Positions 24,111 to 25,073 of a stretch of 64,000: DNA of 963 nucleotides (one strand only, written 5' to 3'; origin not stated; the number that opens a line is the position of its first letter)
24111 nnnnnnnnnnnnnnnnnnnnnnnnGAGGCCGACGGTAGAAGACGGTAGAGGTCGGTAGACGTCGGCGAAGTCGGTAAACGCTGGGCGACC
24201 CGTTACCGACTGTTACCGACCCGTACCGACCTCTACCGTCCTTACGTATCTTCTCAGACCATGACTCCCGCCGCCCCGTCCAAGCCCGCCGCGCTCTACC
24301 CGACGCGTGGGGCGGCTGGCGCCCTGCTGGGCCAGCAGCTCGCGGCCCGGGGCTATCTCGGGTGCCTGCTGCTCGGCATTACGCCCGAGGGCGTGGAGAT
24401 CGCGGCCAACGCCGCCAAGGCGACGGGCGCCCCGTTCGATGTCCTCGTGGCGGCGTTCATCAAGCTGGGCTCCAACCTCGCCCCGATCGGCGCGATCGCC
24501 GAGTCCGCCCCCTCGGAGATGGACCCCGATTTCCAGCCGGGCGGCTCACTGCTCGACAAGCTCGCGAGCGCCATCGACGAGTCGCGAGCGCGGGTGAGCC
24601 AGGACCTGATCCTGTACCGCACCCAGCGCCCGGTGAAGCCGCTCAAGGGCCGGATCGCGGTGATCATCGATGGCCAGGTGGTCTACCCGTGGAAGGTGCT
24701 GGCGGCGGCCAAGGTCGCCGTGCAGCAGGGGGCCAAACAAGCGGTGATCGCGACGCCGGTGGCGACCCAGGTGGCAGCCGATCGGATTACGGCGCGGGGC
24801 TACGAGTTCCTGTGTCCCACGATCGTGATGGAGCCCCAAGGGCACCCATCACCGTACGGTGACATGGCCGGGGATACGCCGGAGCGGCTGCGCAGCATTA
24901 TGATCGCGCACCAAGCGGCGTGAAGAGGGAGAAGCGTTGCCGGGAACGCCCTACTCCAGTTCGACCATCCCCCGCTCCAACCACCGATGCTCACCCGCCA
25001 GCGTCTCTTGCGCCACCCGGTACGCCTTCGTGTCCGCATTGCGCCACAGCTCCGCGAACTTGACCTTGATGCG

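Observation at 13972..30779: Recurrent intergenic 'mirror arrays': short tandem repeats followed by their own reverse complement, with a different unit at every locus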

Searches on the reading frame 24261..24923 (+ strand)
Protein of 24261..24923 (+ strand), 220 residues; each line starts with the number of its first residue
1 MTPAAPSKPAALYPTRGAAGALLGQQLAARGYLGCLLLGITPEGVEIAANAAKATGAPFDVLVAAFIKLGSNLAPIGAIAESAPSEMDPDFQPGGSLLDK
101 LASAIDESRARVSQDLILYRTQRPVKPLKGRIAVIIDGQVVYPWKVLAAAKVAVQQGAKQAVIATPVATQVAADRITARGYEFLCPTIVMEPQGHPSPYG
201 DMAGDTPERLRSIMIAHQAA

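Call 11: search_protein_families(library=pfam, proteins=[window:24261-24923:+])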
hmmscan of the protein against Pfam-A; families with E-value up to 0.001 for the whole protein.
window:24261-24923:+ (220 aa): 0 families

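Call 67: find_homologous_proteins(query=window:24261-24923:+, max_evalue=1e-20)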
Query window:24261-24923:+ (220 aa): 639 proteins with E <= 1e-20 among 6329 candidates; the best 120 are listed.
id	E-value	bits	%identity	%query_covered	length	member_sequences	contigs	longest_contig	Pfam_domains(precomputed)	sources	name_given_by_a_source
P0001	1.2e-119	415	91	99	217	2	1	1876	-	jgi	jgi:putative phosphoribosyl transferase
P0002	4.8e-119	413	91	95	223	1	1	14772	-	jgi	jgi:putative phosphoribosyl transferase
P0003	9.4e-119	412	91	99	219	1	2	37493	-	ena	-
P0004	1.7e-118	411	90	100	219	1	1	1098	-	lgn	-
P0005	1.1e-117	409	90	100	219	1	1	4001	-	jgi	jgi:putative phosphoribosyl transferase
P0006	2.7e-117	408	91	97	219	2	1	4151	-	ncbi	-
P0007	6.0e-117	406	88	100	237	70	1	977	-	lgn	-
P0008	2.9e-116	404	87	100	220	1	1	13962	-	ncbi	-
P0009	6.5e-116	403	86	100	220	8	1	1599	-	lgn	-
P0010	1.0e-115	402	87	100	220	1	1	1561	-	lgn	-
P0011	1.1e-115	402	87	100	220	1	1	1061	-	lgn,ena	-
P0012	3.2e-115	401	88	100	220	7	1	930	-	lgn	-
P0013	1.0e-114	399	86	100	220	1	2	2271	-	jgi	jgi:predicted phosphoribosyltransferase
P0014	1.3e-114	399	86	100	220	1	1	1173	-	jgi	-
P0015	1.6e-114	399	85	100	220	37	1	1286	-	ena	-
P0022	3.2e-113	394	85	100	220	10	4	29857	-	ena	-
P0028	1.6e-112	392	84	100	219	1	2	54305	-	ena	-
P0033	2.1e-112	392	85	97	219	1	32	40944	-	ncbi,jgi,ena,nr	ncbi:MAG: hypothetical protein DMD34_13230 [Gemmatimonadetes bacterium]|nr:MAG: hypothetical protein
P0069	1.9e-110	385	81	100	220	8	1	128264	-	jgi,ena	-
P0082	9.7e-110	383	85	97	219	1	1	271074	-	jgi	jgi:predicted phosphoribosyltransferase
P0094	1.3e-108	379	82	100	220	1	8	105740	-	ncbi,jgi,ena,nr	ncbi:MAG TPA: hypothetical protein VEM13_07590 [Gemmatimonadales bacterium]|nr:hypothetical protein 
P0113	8.4e-107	373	79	100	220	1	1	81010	-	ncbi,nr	ncbi:MAG TPA: hypothetical protein VFU41_05900 [Gemmatimonadales bacterium]|nr:hypothetical protein 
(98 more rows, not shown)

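Call 68: find_encoding_contigs(protein=P0003, flank=10000, max_places=2)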
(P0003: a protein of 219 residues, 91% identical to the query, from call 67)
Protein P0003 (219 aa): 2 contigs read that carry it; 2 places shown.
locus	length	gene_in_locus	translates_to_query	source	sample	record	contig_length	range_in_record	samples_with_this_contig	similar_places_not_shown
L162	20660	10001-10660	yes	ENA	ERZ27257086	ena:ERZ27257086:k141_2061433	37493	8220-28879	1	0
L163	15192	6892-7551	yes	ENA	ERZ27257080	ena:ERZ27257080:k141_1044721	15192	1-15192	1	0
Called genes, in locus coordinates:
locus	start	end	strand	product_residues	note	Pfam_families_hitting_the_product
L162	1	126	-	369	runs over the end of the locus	PF13579:Glyco_trans_4_4 (weak), PF00534:Glycos_transf_1, PF13692:Glyco_trans_1_4, PF13524:Glyco_trans_1_2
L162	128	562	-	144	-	PF00903:Glyoxalase, PF18029:Glyoxalase_6 (weak), PF13468:Glyoxalase_3 (faint)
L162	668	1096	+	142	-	PF02566:OsmC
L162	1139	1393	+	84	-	PF01541:GIY-YIG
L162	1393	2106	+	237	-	PF02104:SURF1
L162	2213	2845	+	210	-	PF13560:HTH_31 (faint)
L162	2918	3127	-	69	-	PF00313:CSD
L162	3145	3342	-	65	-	PF01165:Ribosomal_S21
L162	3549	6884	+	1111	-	PF00930:DPPIV_N (faint), PF26549:Tricorn_N, PF26550:Tricorn_2nd, PF07676:PD40, PF26549:Tricorn_N, PF26550:Tricorn_2nd, PF01979:Amidohydro_1, PF07969:Amidohydro_3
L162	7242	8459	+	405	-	PF00270:DEAD, PF04851:ResIII, PF00271:Helicase_C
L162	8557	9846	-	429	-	PF00285:Citrate_synt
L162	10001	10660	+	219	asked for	-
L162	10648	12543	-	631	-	PF02771:Acyl-CoA_dh_N, PF02770:Acyl-CoA_dh_M, PF00441:Acyl-CoA_dh_1, PF21343:ACAD9-ACADV_C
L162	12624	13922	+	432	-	PF22039:HUTI_composite_bact (weak), PF01979:Amidohydro_1, PF07969:Amidohydro_3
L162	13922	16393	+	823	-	PF02585:PIG-L, PF10633:NPCBM_assoc (weak)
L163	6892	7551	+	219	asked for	-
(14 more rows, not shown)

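Call 69: find_encoding_contigs(protein=P0082, flank=10000, max_places=1)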
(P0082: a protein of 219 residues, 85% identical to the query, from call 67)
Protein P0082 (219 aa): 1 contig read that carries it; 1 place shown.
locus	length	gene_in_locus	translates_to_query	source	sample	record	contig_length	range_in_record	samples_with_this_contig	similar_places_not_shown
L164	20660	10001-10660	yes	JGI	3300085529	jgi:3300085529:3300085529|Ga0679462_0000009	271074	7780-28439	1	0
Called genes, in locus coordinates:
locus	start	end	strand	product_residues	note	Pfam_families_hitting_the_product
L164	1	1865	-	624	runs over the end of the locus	PF01433:Peptidase_M1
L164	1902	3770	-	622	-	PF00732:GMC_oxred_N, PF00890:FAD_binding_2 (weak), PF05199:GMC_oxred_C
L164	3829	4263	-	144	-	PF00903:Glyoxalase, PF13468:Glyoxalase_3 (faint)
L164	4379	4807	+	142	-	PF02566:OsmC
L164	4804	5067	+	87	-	PF01541:GIY-YIG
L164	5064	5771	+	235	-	PF02104:SURF1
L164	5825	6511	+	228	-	-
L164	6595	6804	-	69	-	PF00313:CSD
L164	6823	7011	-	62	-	PF01165:Ribosomal_S21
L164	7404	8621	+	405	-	PF00270:DEAD, PF04851:ResIII, PF00271:Helicase_C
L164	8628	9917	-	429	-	PF00285:Citrate_synt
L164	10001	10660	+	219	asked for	-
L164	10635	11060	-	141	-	PF05635:23S_rRNA_IVP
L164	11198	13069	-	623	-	PF02771:Acyl-CoA_dh_N, PF02770:Acyl-CoA_dh_M, PF00441:Acyl-CoA_dh_1, PF21343:ACAD9-ACADV_C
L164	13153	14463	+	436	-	PF01979:Amidohydro_1, PF07969:Amidohydro_3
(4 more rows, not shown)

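Call 70: find_encoding_contigs(protein=P0028, flank=10000, max_places=1)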
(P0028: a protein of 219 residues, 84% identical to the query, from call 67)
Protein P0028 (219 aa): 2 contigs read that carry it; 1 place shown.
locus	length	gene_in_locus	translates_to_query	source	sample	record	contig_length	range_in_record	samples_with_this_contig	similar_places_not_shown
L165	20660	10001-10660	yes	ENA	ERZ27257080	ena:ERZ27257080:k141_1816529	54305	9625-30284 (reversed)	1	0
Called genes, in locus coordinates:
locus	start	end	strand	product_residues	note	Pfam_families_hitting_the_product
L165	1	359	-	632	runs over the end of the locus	PF01433:Peptidase_M1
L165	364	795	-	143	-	PF00903:Glyoxalase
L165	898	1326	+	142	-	PF02566:OsmC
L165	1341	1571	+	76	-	PF01541:GIY-YIG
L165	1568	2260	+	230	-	PF02104:SURF1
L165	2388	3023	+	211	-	-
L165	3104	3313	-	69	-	PF00313:CSD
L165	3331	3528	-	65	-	PF01165:Ribosomal_S21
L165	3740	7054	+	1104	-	PF00930:DPPIV_N (faint), PF26549:Tricorn_N, PF26550:Tricorn_2nd, PF07676:PD40, PF26549:Tricorn_N, PF26550:Tricorn_2nd, PF01979:Amidohydro_1, PF07969:Amidohydro_3, +1 more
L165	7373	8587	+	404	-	PF00270:DEAD, PF04851:ResIII, PF00271:Helicase_C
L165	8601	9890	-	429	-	PF00285:Citrate_synt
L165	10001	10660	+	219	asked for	-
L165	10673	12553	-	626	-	PF02771:Acyl-CoA_dh_N, PF02770:Acyl-CoA_dh_M, PF00441:Acyl-CoA_dh_1, PF21343:ACAD9-ACADV_C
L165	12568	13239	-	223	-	PF01694:Rhomboid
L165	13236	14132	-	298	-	-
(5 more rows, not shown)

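Call 71: find_encoding_contigs(protein=P0069, flank=10000, max_places=1)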
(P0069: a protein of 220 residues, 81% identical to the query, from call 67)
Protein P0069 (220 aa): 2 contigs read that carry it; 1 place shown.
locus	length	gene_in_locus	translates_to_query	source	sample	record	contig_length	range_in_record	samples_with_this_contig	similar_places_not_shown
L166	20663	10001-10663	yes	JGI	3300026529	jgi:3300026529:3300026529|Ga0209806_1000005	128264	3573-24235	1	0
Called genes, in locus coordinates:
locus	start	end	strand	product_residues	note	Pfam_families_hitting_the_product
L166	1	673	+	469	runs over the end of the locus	PF02233:PNTB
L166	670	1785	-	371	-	PF13439:Glyco_transf_4 (weak), PF13579:Glyco_trans_4_4, PF00534:Glycos_transf_1, PF13692:Glyco_trans_1_4, PF13524:Glyco_trans_1_2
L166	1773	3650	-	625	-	PF01433:Peptidase_M1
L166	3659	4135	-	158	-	PF00903:Glyoxalase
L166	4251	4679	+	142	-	PF02566:OsmC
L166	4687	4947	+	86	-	PF01541:GIY-YIG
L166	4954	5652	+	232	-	PF02104:SURF1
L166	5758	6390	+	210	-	-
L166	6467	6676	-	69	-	PF00313:CSD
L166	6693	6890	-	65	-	PF01165:Ribosomal_S21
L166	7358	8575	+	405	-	PF00270:DEAD, PF04851:ResIII, PF00271:Helicase_C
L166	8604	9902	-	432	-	PF00285:Citrate_synt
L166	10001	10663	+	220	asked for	-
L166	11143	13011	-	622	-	PF02771:Acyl-CoA_dh_N, PF02770:Acyl-CoA_dh_M, PF00441:Acyl-CoA_dh_1, PF21343:ACAD9-ACADV_C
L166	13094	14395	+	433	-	PF22039:HUTI_composite_bact (faint), PF01979:Amidohydro_1, PF07969:Amidohydro_3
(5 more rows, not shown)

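Call 72: find_encoding_contigs(protein=P0094, flank=10000, max_places=2)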
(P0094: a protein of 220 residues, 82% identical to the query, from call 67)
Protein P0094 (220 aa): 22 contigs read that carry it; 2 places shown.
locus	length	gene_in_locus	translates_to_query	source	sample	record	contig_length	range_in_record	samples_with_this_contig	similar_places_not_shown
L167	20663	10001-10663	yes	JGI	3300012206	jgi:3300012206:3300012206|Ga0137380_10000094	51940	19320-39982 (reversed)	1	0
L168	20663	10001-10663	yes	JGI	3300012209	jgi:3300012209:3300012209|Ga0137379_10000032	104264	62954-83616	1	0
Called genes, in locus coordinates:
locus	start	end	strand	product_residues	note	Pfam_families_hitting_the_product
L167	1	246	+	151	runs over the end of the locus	PF21352:Zn_ribbon_Thio2, PF00085:Thioredoxin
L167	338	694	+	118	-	PF05154:TM2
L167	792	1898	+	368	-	PF05222:AlaDh_PNT_N, PF01262:AlaDh_PNT_C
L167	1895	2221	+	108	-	PF12769:PNTB_4TM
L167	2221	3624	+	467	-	PF02233:PNTB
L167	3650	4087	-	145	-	PF00903:Glyoxalase, PF18029:Glyoxalase_6 (weak), PF22677:Ble-like_N (weak)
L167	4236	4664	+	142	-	PF02566:OsmC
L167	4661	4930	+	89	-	PF01541:GIY-YIG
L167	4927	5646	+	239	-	PF02104:SURF1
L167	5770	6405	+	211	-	-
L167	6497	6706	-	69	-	PF00313:CSD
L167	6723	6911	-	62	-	PF01165:Ribosomal_S21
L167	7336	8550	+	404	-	PF00270:DEAD, PF04851:ResIII, PF00271:Helicase_C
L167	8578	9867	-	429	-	PF00285:Citrate_synt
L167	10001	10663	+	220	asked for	-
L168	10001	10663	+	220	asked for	-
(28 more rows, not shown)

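Call 73: find_encoding_contigs(protein=P0033, flank=10000, max_places=2)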
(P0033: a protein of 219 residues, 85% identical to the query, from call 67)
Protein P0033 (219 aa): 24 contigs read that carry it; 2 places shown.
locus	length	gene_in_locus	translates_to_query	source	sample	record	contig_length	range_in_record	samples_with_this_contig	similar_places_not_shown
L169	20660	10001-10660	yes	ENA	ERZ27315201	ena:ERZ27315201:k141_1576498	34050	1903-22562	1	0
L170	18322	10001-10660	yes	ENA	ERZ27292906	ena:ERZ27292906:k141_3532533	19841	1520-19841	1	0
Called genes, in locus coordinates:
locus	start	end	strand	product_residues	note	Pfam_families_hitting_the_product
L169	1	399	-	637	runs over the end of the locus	PF01433:Peptidase_M1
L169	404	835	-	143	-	PF00903:Glyoxalase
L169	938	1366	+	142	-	PF02566:OsmC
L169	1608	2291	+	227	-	PF02104:SURF1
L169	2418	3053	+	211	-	-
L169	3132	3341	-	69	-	PF00313:CSD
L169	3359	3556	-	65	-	PF01165:Ribosomal_S21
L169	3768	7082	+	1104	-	PF00930:DPPIV_N (faint), PF26549:Tricorn_N, PF26550:Tricorn_2nd, PF07676:PD40, PF26549:Tricorn_N, PF26550:Tricorn_2nd, PF01979:Amidohydro_1, PF07969:Amidohydro_3, +1 more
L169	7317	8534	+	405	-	PF00270:DEAD, PF04851:ResIII, PF00271:Helicase_C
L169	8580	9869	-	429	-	PF00285:Citrate_synt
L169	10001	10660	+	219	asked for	-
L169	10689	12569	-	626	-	PF02771:Acyl-CoA_dh_N, PF02770:Acyl-CoA_dh_M, PF00441:Acyl-CoA_dh_1, PF21263:Acyl-CoA-dh_C (faint), PF21343:ACAD9-ACADV_C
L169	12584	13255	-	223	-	PF01694:Rhomboid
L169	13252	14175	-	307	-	PF04525:LOR (faint)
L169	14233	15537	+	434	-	PF07969:Amidohydro_3 (weak), PF01979:Amidohydro_1, PF07969:Amidohydro_3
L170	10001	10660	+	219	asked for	-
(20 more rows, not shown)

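Call 74: find_encoding_contigs(protein=P0113, flank=10000, max_places=1)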
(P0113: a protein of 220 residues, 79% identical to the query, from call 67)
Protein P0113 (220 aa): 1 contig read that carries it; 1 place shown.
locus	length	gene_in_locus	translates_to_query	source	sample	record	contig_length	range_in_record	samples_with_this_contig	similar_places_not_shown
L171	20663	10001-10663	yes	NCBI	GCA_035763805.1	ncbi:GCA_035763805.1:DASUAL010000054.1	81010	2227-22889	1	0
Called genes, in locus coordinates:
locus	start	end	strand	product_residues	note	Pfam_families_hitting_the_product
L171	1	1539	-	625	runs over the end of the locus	PF01433:Peptidase_M1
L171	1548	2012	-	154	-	PF00903:Glyoxalase, PF18029:Glyoxalase_6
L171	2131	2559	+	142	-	PF02566:OsmC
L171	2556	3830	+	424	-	PF01053:Cys_Met_Meta_PP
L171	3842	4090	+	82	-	PF01541:GIY-YIG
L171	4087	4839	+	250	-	PF02104:SURF1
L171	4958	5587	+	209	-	-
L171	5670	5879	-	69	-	PF00313:CSD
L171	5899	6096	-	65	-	PF01165:Ribosomal_S21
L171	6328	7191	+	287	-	PF00930:DPPIV_N (faint), PF26549:Tricorn_N, PF26550:Tricorn_2nd, PF07676:PD40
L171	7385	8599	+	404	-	PF00270:DEAD, PF04851:ResIII, PF00271:Helicase_C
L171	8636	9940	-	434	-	PF00285:Citrate_synt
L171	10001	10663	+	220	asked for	-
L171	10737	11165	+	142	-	PF05635:23S_rRNA_IVP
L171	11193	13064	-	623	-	PF02771:Acyl-CoA_dh_N, PF02770:Acyl-CoA_dh_M, PF00441:Acyl-CoA_dh_1, PF21263:Acyl-CoA-dh_C (faint), PF21343:ACAD9-ACADV_C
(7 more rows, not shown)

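Call 75: find_encoding_contigs(protein=P0022, flank=10000, max_places=2)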
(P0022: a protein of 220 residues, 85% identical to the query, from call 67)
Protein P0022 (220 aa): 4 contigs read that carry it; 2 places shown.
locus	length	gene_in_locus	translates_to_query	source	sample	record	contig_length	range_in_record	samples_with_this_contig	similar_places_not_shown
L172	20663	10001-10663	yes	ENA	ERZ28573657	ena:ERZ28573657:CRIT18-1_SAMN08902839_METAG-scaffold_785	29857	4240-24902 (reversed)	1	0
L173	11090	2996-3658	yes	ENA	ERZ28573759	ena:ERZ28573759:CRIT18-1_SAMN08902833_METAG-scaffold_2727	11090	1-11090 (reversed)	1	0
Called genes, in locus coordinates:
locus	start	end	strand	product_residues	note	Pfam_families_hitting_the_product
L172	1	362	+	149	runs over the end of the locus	-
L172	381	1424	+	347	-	PF01186:Lysyl_oxidase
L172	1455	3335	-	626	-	PF01433:Peptidase_M1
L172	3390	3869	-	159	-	PF00903:Glyoxalase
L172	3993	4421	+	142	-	PF02566:OsmC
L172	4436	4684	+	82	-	PF01541:GIY-YIG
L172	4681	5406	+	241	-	PF02104:SURF1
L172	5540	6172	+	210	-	-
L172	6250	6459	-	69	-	PF00313:CSD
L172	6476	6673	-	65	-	PF01165:Ribosomal_S21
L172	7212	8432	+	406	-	PF00270:DEAD, PF04851:ResIII, PF00271:Helicase_C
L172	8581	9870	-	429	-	PF00285:Citrate_synt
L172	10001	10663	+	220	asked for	-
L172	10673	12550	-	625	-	PF02771:Acyl-CoA_dh_N, PF02770:Acyl-CoA_dh_M, PF00441:Acyl-CoA_dh_1, PF21263:Acyl-CoA-dh_C (faint), PF21343:ACAD9-ACADV_C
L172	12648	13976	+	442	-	PF01979:Amidohydro_1, PF07969:Amidohydro_3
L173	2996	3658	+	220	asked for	-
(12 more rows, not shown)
